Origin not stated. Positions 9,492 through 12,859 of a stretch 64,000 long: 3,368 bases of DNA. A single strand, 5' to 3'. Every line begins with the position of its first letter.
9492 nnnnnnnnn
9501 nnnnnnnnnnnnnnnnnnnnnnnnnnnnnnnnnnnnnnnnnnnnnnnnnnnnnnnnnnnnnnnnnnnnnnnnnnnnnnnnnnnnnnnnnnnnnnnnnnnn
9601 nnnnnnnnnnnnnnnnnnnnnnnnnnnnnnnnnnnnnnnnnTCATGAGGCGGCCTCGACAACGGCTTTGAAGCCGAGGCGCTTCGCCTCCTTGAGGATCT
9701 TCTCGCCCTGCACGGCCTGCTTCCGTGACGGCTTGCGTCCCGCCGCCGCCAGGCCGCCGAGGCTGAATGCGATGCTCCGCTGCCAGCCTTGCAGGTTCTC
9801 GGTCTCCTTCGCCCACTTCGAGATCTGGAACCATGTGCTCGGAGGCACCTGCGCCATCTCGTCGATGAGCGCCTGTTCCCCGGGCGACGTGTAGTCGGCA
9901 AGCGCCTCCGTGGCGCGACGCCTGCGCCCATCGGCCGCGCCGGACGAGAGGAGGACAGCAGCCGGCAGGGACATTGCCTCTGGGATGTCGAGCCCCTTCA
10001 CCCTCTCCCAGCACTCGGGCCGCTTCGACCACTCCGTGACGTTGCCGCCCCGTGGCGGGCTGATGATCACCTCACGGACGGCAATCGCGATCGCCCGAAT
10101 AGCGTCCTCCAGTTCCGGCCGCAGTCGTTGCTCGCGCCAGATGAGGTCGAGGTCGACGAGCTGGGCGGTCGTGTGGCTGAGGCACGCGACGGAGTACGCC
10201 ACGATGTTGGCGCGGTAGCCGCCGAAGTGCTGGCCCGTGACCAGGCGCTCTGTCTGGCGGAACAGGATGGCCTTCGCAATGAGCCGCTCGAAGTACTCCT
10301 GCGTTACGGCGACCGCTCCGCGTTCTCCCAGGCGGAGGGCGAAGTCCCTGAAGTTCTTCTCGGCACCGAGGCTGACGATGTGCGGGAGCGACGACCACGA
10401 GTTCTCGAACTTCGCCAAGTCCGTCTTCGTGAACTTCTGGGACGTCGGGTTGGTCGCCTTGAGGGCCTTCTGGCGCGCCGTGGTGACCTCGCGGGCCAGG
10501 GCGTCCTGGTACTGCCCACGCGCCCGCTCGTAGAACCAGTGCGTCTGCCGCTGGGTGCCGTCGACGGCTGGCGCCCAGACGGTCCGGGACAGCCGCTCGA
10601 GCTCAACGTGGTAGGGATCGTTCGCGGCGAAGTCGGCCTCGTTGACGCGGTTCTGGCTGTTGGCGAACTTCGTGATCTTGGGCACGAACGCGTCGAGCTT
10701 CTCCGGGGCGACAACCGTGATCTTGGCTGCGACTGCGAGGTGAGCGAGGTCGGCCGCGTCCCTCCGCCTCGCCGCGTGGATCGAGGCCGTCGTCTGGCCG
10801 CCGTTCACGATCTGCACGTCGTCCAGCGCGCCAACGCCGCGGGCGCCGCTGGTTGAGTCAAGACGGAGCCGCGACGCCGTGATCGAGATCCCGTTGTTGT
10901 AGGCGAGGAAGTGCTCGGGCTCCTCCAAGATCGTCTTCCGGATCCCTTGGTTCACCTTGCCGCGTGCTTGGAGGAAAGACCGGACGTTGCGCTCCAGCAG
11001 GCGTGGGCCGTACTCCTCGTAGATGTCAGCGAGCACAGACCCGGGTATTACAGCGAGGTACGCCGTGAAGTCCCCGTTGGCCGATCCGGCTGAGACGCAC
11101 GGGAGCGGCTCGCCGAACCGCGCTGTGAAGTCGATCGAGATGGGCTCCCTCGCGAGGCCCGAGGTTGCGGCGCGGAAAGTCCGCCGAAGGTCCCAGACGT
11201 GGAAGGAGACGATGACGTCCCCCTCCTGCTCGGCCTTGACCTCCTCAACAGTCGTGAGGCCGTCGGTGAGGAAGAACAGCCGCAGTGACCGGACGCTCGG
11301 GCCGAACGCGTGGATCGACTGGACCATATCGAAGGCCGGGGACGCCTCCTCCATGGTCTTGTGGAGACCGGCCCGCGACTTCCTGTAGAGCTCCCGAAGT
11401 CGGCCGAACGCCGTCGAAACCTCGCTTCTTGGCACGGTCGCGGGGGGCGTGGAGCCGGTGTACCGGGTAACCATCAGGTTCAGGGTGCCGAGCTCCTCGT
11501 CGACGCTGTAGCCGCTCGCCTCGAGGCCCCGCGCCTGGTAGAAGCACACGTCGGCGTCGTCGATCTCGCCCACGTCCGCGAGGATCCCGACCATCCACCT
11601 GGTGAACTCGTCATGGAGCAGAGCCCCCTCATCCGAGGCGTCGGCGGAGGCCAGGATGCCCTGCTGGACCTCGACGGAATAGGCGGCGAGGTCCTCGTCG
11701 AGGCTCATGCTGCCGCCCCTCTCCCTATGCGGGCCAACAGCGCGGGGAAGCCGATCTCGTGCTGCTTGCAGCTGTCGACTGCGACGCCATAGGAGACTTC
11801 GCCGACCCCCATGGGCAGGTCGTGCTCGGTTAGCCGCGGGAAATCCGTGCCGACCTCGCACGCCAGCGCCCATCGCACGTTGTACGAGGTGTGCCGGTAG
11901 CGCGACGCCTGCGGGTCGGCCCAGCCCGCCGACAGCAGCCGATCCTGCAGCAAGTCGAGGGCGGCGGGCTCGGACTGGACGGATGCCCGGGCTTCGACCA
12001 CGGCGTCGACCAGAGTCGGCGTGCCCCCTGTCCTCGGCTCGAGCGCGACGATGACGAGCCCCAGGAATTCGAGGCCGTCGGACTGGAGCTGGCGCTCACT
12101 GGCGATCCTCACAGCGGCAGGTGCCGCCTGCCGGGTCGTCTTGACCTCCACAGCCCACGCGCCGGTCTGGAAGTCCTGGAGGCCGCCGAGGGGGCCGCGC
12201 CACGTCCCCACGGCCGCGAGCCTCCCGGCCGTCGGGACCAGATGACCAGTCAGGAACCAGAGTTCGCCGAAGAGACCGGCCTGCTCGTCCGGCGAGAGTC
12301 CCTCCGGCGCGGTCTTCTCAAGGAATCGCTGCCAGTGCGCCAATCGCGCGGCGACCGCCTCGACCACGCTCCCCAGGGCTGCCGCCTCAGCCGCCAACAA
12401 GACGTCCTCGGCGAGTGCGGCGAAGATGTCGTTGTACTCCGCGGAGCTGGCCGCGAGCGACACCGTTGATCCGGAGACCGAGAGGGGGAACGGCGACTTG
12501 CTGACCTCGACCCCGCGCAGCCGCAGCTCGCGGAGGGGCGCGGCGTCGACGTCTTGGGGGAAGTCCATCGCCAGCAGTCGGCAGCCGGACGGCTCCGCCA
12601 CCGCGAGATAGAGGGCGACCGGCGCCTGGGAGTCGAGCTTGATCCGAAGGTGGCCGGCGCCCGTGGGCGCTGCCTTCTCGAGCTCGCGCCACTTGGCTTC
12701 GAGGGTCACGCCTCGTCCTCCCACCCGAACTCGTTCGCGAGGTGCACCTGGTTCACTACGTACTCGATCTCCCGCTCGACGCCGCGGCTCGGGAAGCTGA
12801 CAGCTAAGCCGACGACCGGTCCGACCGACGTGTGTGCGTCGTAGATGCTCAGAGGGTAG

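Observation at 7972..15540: Methylase-linked Z1 / DUF4420 / AIPR operon (Mza-like defence cluster) whose ATPase gene is cut off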

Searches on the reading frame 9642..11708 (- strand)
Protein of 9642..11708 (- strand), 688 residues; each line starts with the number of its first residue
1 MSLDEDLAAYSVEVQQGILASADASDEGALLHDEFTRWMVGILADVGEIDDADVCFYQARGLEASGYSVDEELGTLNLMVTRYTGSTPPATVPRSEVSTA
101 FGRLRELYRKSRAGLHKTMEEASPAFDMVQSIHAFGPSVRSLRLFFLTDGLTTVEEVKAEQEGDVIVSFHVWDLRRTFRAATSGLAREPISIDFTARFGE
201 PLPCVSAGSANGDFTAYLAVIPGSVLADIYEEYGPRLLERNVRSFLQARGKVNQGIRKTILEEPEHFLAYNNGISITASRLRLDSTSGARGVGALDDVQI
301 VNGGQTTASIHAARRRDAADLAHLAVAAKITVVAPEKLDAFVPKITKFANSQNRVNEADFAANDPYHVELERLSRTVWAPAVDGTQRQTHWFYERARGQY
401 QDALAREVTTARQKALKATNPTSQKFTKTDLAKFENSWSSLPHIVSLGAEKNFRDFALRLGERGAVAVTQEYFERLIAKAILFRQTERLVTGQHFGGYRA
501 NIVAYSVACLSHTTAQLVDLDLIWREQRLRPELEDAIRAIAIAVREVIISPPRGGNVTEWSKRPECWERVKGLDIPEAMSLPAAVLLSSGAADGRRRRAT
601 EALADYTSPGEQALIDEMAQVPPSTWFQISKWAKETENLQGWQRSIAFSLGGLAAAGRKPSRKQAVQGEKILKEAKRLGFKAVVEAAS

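Call 9: search_protein_families(library=padloc, proteins=[window:9642-11708:-], max_evalue=0.001)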
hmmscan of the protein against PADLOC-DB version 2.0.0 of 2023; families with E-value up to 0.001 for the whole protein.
window:9642-11708:- (688 aa): 2 families
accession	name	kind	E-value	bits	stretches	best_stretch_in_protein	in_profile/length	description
PDLC02207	MzaE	-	8.4e-102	339.7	1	35-571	36-581/598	-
PDLC02357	AbiU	-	1.4e-24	85.2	1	236-402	243-384/537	AbiU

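Call 10: search_protein_families(library=pfam, proteins=[window:9642-11708:-], max_evalue=0.001)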
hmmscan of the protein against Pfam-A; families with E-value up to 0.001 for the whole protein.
window:9642-11708:- (688 aa): 2 families
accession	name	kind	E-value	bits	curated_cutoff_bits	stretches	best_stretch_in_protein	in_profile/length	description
PF10592.14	AIPR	-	1e-97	328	25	1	238-551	1-307/308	AIPR protein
PF22879.1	AIPR_N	-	1.1e-38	133.1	28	1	35-179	1-151/151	Abortive infection phage resistance protein N-terminal domain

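Call 11: find_encoding_contigs(protein=window:9642-11708:-, flank=10000, max_places=10)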
Protein window:9642-11708:- (688 aa): no gene with exactly this product is on record in the collection.

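Call 14: find_homologous_proteins(query=window:9642-11708:-, max_evalue=1e-20)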
Query window:9642-11708:- (688 aa): 8000 proteins with E <= 1e-20 among 8000 candidates; the best 120 are listed.
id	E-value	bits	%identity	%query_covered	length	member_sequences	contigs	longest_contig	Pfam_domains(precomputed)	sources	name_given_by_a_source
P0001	0.0e+0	1531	100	100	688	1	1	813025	PF22879.2,PF10592.15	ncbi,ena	-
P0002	0.0e+0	1383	90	100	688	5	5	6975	PF22879.2,PF10592.15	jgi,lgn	-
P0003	0.0e+0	1377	89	100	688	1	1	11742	PF22879.2,PF10592.15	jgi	jgi:hypothetical protein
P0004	0.0e+0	1367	89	100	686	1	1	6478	PF22879.2,PF10592.15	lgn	-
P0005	0.0e+0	1223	78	99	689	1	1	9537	PF22879.2,PF10592.15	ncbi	-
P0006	0.0e+0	1105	71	99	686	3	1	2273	PF22879.2,PF10592.15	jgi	jgi:hypothetical protein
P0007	0.0e+0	1050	68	99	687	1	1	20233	PF22879.2,PF10592.15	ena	-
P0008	0.0e+0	1018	67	99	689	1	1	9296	PF22879.2,PF10592.15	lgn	-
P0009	2.2e-298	1009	65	98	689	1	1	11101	PF22879.2,PF10592.15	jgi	jgi:hypothetical protein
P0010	1.3e-296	1003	66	99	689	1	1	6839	PF22879.2,PF10592.15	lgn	-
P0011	2.3e-296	1003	66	98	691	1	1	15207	PF22879.2,PF10592.15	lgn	-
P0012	2.8e-284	963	63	99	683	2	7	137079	PF22879.2,PF10592.15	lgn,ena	-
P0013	7.1e-280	948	62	99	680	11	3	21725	PF22879.2,PF10592.15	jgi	jgi:hypothetical protein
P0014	4.2e-273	926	62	98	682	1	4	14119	PF22879.2,PF10592.15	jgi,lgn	-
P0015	4.9e-273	926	61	99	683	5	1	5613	PF22879.2,PF10592.15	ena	-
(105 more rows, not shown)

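Call 15: find_encoding_contigs(protein=P0001, flank=10000, max_places=3)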
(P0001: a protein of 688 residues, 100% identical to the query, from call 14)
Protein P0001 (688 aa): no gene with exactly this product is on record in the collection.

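Call 16: find_encoding_contigs(protein=P0003, flank=10000, max_places=3)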
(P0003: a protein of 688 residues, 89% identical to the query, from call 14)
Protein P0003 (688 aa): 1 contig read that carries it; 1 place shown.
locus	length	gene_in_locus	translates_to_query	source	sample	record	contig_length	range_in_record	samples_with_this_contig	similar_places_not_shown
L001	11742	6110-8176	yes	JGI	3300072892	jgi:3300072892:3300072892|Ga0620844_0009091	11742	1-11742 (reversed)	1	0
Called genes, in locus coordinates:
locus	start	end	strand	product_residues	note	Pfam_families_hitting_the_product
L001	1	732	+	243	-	?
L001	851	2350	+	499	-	PF02518:HATPase_c (weak), PF13589:HATPase_c_3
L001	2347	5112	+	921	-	PF10593:Z1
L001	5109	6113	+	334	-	PF14390:DUF4420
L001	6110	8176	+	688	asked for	PF22879:AIPR_N, PF10592:AIPR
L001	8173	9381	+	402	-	PF00145:DNA_methylase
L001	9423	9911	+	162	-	PF03852:Vsr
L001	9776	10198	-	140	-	-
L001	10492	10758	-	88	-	-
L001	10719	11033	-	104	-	-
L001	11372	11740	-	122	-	?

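Call 17: find_encoding_contigs(protein=P0005, flank=10000, max_places=3)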
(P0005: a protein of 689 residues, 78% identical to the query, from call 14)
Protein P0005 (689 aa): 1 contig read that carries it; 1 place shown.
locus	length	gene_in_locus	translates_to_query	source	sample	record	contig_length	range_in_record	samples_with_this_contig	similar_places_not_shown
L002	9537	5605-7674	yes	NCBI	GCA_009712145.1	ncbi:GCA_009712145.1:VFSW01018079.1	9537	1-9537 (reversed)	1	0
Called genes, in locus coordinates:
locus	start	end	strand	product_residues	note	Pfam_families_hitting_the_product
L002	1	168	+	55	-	?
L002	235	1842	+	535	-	PF02518:HATPase_c (faint), PF13589:HATPase_c_3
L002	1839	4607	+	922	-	PF10593:Z1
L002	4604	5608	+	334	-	PF14390:DUF4420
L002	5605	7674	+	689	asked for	PF22879:AIPR_N, PF10592:AIPR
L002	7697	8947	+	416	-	PF00145:DNA_methylase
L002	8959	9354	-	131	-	PF03852:Vsr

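Call 38: find_related_loci(query=A1, collection=genome_contigs, flank=10000)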
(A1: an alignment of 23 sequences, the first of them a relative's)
Query A1 (688 aa) in genome_contigs; peptide patterns used: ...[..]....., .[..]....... (x = any residue, [..] = any of these).
600 stretches matched a pattern (row limit reached: there are more); 594 encode a relative of the query (tblastn E <= 1e-3); the best 80 are kept; 80 distinct loci.
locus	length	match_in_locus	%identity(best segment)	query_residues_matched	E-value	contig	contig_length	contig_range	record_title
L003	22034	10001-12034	70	1-681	0e+0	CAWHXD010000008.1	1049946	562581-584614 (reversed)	MAG: uncultured Chloroflexia bacterium isolate MFD02416.bin.2.153 genome assembly, contig: contig_32568, whole genome sh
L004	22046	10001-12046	55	1-688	0e+0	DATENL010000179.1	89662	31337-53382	MAG TPA_asm: Thermoleophilaceae bacterium isolate SMAG_U8968 k141_220914, whole genome shotgun sequence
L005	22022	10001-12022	51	4-681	0e+0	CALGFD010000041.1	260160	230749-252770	MAG TPA_asm: uncultured Planctomycetales bacterium isolate SRR3330210_bin.11_CONCOCT_v1.1_MAG genome assembly, contig: E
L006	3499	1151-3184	49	1-681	0e+0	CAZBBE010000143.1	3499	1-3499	MAG TPA_asm: uncultured bacterium isolate binchicken_co201_144 genome assembly, contig: NODE_36583_length_3499_cov_6.826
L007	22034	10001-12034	48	1-681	0e+0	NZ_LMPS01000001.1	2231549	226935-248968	Dyadobacter sp. Leaf189 contig_1, whole genome shotgun sequence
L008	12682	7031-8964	52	33-681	0e+0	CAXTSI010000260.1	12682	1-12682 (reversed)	MAG TPA_asm: uncultured bacterium isolate public_SRR14721957_metawrap_bin.4 genome assembly, contig: public_SRR14721957_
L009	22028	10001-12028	48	1-680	0e+0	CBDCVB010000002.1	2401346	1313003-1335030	MAG: Dehalococcoidia bacterium isolate d5c82b8d-a2a1-4fea-8c1d-b29084ec870d genome assembly, contig: contig_2, whole gen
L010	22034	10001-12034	48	1-680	0e+0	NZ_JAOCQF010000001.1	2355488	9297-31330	Albidovulum sediminis strain FT324 NODE_1_length_2355488_cov_184.424085, whole genome shotgun sequence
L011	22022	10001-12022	49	4-684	0e+0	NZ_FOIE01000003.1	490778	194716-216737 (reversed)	Geodermatophilus poikilotrophus strain DSM 44209, whole genome shotgun sequence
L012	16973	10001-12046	47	6-683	0e+0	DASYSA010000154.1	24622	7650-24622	MAG TPA_asm: Blastocatellia bacterium isolate SMAG_U4525 k141_260266, whole genome shotgun sequence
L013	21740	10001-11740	51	1-576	0e+0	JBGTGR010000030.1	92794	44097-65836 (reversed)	MAG: Elainellales cyanobacterium isolate JTS-RE22 k141_10520155, whole genome shotgun sequence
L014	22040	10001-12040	46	1-682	0e+0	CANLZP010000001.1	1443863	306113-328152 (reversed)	uncultured Erythrobacter sp. isolate 4-1445.fasta genome assembly, contig: NODE_1, whole genome shotgun sequence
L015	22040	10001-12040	47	1-682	0e+0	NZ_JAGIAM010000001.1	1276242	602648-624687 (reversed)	MAG: Sphingomonas sp. isolate BIN22 scaffold1_cov0, whole genome shotgun sequence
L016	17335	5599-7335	51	1-573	0e+0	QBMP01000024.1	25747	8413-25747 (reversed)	MAG: Phormidesmis priestleyi isolate ULC027bin1 scaffold24_size25747, whole genome shotgun sequence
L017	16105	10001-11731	49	4-575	0e+0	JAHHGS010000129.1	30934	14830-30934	MAG: Aphanocapsa sp. GSE-SYN-MK-11-07L scaffold_70_c1, whole genome shotgun sequence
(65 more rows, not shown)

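Call 47: search_protein_families(library=padloc, proteins=[L001:851-2350:+, L001:8173-9381:+], max_evalue=0.001)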
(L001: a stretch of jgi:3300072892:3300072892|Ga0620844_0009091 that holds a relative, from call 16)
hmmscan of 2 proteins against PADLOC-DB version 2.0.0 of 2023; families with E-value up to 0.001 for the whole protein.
L001:851-2350:+ (499 aa): 1 family
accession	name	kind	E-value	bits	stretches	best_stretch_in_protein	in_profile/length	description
PDLC02204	MzaB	-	6.5e-113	375.8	1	14-493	7-492/500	-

L001:8173-9381:+ (402 aa): 52 families (the best 25 are shown)
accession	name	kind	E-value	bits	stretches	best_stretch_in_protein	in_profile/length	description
PDLC02653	DrmMII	-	2.2e-103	343.7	2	176-384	115-309/333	DrmMII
PDLC03361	MTase_II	-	1.2e-100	335.5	2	175-381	215-430/455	Type II methyltransferase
PDLC03272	MTase_II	-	3.9e-75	251.5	2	175-386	176-388/407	Type II methyltransferase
PDLC03733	oMTase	-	1.1e-66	223.6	2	176-378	222-448/476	orphan methyltransferase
PDLC03217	MTase_II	-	3.7e-43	145.9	2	27-136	383-481/703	Type II methyltransferase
PDLC03378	MTase_II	-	1.6e-35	121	2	28-136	2-104/344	Type II methyltransferase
PDLC00034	DruM2|DruM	-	9.8e-35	117.9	2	25-136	4-116/457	DNA cytosine methylase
PDLC03286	MTase_II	-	6.2e-34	115.4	2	30-134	2-103/185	Type II methyltransferase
PDLC03716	oMTase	-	1.1e-33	114.9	2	29-136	39-136/349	orphan methyltransferase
PDLC03242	MTase_II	-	3.8e-33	113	2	28-113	100-181/409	Type II methyltransferase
PDLC00026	DruM2|DruM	-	7e-32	109.3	2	28-136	4-104/336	DNA cytosine methylase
PDLC00028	DruM2|DruM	-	1e-31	108.1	3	27-135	4-109/397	DNA cytosine methylase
PDLC03234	MTase_II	-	7.2e-29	99.2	2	28-112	4-93/375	Type II methyltransferase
PDLC03326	MTase_II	-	1.1e-24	85.4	2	30-108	6-92/412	Type II methyltransferase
PDLC03269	MTase_II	-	1.3e-24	85.1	1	28-136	3-102/437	Type II methyltransferase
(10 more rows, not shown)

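Call 61: find_encoding_contigs(protein=P0002, flank=10000, max_places=5)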
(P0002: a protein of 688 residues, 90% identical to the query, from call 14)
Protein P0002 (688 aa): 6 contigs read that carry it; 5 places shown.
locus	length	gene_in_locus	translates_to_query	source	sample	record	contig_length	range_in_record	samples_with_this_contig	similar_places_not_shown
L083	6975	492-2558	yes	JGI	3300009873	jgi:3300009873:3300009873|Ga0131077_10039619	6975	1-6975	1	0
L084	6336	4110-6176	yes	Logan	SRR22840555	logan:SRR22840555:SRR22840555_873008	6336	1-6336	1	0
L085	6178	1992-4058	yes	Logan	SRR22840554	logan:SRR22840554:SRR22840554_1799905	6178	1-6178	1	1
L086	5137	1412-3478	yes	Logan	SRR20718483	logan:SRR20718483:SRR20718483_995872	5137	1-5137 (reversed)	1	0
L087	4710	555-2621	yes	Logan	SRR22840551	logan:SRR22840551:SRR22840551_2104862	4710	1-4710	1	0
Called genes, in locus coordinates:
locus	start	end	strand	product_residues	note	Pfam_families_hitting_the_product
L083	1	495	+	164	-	?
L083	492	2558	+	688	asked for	PF22879:AIPR_N, PF10592:AIPR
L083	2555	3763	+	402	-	PF00145:DNA_methylase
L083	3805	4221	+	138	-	PF03852:Vsr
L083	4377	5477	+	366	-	PF05496:RuvB_N (faint), PF13401:AAA_22 (weak), PF00004:AAA, PF07726:AAA_3 (faint), PF07728:AAA_5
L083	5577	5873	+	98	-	PF02604:PhdYeFM_antitox (weak)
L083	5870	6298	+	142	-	PF01850:PIN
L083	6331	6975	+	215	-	?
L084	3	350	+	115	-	?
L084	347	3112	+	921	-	PF10593:Z1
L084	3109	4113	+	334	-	PF14390:DUF4420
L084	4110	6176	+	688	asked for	PF22879:AIPR_N, PF10592:AIPR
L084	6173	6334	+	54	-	?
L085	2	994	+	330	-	?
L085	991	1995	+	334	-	PF14390:DUF4420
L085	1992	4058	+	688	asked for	PF22879:AIPR_N, PF10592:AIPR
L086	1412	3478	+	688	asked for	PF22879:AIPR_N, PF10592:AIPR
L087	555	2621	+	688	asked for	PF22879:AIPR_N, PF10592:AIPR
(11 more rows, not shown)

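Call 62: find_encoding_contigs(protein=P0004, flank=10000, max_places=3)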
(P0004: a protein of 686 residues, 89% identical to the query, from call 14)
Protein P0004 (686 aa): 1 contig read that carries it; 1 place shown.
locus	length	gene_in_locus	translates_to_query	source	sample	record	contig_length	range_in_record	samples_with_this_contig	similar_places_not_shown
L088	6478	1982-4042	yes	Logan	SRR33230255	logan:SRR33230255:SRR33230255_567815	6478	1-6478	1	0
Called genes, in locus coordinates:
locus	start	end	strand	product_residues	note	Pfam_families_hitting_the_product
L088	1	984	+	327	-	?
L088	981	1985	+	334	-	PF14390:DUF4420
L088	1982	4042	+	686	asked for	PF22879:AIPR_N, PF10592:AIPR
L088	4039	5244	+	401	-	PF00145:DNA_methylase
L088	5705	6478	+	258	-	?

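Call 64: list_cluster_members(proteins=[P0001])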
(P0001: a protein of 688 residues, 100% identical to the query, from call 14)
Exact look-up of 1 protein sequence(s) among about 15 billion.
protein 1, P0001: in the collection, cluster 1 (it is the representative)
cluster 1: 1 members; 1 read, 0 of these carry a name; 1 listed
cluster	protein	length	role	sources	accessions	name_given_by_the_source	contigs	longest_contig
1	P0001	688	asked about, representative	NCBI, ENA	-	-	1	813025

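Call 67: search_protein_families(library=padloc, proteins=[L001:1-732:+], max_evalue=0.01)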
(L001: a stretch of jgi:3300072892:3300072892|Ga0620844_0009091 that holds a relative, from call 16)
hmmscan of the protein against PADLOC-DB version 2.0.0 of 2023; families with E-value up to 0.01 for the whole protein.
L001:1-732:+ (243 aa): 13 families
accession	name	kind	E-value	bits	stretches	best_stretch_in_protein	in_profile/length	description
PDLC00943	Cas4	-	8.6e-11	40.1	2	124-239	67-179/180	CRISPR-associated protein Cas4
PDLC00060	DruK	-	8.7e-10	36.4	1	125-240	143-261/347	PD-(D/E)XK nuclease superfamily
PDLC01250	Cas4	-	2.2e-08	32.6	1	124-239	61-168/168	"CAS-I,CAS-II,CAS-III,CAS-IV,CAS-V,CAS-VI; acquisition_associated"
PDLC02410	Aga_Cas4-like_Nuc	-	8.1e-08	30.4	1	78-238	89-250/255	Class II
PDLC01773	Cas4c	-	1.3e-07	29.3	1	123-240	84-195/229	-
PDLC01747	Cas1g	-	3e-07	27.4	1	123-238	61-176/523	-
PDLC01447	Cas4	-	6.9e-07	27.9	1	82-240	46-159/161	"CAS-I,CAS-II,CAS-III,CAS-IV,CAS-V,CAS-VI; acquisition_associated"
PDLC00059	DruK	-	5.3e-06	23.8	1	126-238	127-234/326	PD-(D/E)XK nuclease superfamily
PDLC00944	Cas4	-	1.7e-05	23.1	0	140-238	80-176/177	Cas4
PDLC02034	Cas4d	-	3.8e-05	21.4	1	123-238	70-180/192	-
PDLC01611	Cas4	-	0.00028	19.2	1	123-238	53-156/158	"CAS-I,CAS-II,CAS-III,CAS-IV,CAS-V,CAS-VI; acquisition_associated"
PDLC02067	Cas1b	-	0.0055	13.5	1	120-238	52-174/533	-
PDLC02083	Cas4_II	-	0.0073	14.7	0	138-241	85-186/186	-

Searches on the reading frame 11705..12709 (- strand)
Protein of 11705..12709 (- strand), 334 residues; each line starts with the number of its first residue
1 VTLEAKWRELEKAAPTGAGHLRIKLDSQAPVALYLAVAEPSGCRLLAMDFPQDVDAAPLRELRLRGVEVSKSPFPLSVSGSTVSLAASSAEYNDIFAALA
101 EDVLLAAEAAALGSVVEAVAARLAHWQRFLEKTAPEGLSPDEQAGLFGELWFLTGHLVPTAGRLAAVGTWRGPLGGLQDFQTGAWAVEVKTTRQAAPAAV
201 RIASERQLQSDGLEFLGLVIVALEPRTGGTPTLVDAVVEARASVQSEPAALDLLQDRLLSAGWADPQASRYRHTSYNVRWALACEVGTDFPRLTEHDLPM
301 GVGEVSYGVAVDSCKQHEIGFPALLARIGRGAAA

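Call 9: search_protein_families(library=padloc, proteins=[window:11705-12709:-], max_evalue=0.001)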
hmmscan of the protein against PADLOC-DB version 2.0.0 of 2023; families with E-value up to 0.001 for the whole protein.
window:11705-12709:- (334 aa): 1 family
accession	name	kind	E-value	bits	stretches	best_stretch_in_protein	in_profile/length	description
PDLC02206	MzaD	-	9.5e-19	66.1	1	92-311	101-317/342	-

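Call 10: search_protein_families(library=pfam, proteins=[window:11705-12709:-], max_evalue=0.001)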
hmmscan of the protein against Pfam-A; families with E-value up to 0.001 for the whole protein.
window:11705-12709:- (334 aa): 1 family
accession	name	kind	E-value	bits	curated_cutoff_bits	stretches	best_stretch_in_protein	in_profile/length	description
PF14390.12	DUF4420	-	5.8e-70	236.4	27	1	4-311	2-305/306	Putative PD-(D/E)XK family member, (DUF4420)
